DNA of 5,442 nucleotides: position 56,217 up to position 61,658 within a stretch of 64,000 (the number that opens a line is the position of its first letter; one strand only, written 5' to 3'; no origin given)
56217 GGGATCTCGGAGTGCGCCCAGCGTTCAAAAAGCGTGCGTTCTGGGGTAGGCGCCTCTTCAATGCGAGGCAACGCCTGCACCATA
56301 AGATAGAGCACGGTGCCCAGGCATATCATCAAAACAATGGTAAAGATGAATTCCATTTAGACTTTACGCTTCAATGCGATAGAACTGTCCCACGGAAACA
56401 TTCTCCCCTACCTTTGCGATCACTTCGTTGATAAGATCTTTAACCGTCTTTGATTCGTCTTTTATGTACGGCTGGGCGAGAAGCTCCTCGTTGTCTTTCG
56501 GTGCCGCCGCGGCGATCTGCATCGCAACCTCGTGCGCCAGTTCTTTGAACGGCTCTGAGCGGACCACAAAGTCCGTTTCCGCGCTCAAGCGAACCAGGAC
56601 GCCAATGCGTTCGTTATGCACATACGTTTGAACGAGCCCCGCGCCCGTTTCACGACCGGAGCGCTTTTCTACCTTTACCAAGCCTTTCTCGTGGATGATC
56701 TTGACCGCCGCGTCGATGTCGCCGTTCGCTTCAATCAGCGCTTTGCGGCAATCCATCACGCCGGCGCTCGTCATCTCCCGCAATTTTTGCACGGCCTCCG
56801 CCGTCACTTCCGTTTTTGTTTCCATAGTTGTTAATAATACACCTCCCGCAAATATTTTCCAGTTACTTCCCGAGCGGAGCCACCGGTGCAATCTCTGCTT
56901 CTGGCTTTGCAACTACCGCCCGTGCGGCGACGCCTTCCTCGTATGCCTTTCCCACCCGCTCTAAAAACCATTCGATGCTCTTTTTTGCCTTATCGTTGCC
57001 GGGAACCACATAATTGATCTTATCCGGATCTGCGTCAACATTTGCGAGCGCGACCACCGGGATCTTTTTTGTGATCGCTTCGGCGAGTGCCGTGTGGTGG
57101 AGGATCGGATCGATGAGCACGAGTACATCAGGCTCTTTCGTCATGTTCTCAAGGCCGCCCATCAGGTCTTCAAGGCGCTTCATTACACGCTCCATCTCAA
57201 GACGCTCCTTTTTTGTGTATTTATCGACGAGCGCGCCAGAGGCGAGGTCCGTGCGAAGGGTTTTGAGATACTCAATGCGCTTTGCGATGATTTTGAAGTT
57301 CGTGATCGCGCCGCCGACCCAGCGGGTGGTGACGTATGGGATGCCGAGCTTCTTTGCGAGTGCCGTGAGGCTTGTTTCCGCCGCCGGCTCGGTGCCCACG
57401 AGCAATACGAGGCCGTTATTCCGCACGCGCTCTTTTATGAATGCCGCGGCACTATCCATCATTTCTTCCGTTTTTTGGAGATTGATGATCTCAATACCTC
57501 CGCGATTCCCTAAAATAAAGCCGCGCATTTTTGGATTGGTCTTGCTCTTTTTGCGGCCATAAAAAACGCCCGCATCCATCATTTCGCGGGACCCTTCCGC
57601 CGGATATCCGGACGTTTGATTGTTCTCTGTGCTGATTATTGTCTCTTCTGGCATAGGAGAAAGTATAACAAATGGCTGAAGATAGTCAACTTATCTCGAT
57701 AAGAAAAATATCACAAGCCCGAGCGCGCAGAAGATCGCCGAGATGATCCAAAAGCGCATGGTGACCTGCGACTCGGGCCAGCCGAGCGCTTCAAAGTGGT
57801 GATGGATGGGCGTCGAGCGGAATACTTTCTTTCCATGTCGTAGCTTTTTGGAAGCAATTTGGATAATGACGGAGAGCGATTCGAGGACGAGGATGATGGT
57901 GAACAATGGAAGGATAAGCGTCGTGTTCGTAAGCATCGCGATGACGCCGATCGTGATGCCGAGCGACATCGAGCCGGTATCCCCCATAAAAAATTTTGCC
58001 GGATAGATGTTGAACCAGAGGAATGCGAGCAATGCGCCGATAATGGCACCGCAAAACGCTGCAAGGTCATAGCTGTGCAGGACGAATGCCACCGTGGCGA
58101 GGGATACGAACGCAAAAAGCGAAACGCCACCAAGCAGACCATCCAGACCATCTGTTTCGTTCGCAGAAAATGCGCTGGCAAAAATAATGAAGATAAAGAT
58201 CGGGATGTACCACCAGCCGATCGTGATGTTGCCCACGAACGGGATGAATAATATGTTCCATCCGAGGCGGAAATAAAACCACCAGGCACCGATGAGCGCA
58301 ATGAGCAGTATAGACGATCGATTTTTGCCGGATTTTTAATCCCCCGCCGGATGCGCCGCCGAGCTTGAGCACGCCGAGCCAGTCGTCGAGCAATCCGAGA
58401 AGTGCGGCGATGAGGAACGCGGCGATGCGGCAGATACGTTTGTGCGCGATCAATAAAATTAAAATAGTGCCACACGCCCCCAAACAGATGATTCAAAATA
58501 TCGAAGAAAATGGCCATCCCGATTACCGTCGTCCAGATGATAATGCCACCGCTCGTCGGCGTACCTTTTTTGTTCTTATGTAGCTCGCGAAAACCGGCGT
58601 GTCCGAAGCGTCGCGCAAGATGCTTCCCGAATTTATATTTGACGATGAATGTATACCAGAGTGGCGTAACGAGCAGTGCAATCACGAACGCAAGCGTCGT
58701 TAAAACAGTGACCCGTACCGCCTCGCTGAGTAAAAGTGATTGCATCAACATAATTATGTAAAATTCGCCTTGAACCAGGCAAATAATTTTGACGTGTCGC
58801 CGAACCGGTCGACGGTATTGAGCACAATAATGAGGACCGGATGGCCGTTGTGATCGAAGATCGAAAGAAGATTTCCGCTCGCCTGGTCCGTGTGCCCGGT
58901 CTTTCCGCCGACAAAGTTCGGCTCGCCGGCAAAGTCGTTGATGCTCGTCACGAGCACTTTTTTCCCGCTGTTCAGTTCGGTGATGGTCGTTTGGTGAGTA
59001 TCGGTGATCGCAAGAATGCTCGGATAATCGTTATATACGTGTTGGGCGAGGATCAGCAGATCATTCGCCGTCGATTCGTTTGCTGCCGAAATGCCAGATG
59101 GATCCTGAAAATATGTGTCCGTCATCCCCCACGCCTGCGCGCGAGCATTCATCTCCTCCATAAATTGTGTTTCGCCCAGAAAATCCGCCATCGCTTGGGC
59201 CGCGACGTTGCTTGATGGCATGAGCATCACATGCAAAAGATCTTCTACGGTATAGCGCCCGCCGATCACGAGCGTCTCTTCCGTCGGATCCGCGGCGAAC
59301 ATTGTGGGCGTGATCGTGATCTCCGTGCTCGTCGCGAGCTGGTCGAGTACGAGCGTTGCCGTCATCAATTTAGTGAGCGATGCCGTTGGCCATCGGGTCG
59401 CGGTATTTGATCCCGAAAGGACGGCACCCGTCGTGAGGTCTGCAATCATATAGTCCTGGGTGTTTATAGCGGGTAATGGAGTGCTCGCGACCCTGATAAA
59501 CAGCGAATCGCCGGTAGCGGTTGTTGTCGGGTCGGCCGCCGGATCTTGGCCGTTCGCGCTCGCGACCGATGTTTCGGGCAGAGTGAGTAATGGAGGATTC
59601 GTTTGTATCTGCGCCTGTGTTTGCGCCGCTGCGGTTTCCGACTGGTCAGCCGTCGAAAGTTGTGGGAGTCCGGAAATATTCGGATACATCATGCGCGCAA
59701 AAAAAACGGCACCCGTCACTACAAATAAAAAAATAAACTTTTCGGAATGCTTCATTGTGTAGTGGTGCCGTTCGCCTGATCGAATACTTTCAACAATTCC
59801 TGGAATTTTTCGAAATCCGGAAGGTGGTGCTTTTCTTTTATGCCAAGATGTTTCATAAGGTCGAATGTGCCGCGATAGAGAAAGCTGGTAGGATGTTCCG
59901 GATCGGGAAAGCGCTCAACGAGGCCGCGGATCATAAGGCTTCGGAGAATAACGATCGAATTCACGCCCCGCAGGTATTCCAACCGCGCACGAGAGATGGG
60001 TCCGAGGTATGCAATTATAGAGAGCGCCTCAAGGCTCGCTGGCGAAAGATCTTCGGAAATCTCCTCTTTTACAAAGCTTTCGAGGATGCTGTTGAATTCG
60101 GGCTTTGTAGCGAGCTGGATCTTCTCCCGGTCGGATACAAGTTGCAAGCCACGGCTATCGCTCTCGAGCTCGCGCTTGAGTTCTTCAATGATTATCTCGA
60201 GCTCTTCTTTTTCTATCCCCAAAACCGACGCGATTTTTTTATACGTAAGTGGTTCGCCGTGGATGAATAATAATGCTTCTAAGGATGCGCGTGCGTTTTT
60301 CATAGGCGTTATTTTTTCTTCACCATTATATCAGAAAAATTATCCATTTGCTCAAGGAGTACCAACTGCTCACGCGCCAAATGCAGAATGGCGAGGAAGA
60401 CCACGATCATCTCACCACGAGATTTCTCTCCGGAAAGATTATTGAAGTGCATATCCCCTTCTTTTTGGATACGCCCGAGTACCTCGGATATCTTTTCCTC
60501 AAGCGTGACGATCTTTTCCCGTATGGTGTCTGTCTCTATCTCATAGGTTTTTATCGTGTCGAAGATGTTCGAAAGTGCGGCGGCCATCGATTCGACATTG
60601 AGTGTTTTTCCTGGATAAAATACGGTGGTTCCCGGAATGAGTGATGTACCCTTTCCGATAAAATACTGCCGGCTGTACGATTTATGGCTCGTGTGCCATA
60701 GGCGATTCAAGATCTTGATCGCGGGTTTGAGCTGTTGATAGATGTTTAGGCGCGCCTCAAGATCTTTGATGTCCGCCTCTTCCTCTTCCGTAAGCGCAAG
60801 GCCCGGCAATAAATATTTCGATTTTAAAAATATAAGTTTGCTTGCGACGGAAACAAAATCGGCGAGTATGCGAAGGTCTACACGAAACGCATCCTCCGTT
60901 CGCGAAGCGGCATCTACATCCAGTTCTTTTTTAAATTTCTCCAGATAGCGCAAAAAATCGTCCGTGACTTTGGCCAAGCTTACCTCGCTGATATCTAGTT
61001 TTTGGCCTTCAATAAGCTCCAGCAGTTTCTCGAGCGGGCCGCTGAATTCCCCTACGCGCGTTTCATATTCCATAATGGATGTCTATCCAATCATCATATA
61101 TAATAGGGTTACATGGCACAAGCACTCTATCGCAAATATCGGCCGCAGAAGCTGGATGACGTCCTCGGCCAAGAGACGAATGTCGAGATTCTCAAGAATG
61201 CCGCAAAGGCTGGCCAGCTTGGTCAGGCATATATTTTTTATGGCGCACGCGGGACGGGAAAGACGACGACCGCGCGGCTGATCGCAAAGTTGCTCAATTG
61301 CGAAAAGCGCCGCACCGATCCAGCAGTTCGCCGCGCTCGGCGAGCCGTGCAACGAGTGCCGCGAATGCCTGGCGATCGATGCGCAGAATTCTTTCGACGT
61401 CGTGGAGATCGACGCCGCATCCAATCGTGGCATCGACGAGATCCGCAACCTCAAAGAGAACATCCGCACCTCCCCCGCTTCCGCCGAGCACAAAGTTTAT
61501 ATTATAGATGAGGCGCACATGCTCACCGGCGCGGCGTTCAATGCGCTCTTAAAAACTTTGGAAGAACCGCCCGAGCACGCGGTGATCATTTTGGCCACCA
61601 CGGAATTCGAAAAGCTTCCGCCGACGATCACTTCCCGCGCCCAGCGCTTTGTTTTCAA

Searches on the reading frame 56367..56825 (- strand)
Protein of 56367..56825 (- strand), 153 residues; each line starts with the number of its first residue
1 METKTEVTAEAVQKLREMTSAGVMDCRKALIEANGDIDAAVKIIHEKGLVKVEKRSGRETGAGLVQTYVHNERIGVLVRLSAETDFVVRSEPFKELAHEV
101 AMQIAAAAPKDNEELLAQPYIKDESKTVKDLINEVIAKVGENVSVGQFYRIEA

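Call 33: search_protein_families(library=pfam, proteins=[window:56367-56825:-], max_evalue=0.001)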
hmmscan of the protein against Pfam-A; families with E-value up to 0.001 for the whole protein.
window:56367-56825:- (153 aa): 1 family
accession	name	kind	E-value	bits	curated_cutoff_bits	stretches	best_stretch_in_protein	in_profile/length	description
PF00889.24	EF_TS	-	3.6e-18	66.3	27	1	76-152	2-76/204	Elongation factor TS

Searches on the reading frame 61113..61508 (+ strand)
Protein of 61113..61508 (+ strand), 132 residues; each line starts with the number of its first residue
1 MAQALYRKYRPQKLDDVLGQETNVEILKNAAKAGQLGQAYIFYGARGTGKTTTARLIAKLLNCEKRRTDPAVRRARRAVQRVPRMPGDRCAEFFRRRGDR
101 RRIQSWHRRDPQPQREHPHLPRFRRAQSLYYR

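Call 33: search_protein_families(library=pfam, proteins=[window:61113-61508:+], max_evalue=0.001)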
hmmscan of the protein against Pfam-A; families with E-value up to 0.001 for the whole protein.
window:61113-61508:+ (132 aa): 3 families
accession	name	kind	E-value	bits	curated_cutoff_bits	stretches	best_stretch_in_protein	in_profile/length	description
PF13177.12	DNA_pol3_delta2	-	7.9e-09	36.1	27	1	20-70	2-52/161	DNA polymerase III, delta subunit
PF05496.18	RuvB_N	-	2.9e-06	27.6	27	1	10-76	2-73/159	Holliday junction DNA helicase RuvB P-loop domain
PF00004.35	AAA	-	0.00033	21.6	21.2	1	41-64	2-25/131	ATPase family associated with various cellular activities (AAA)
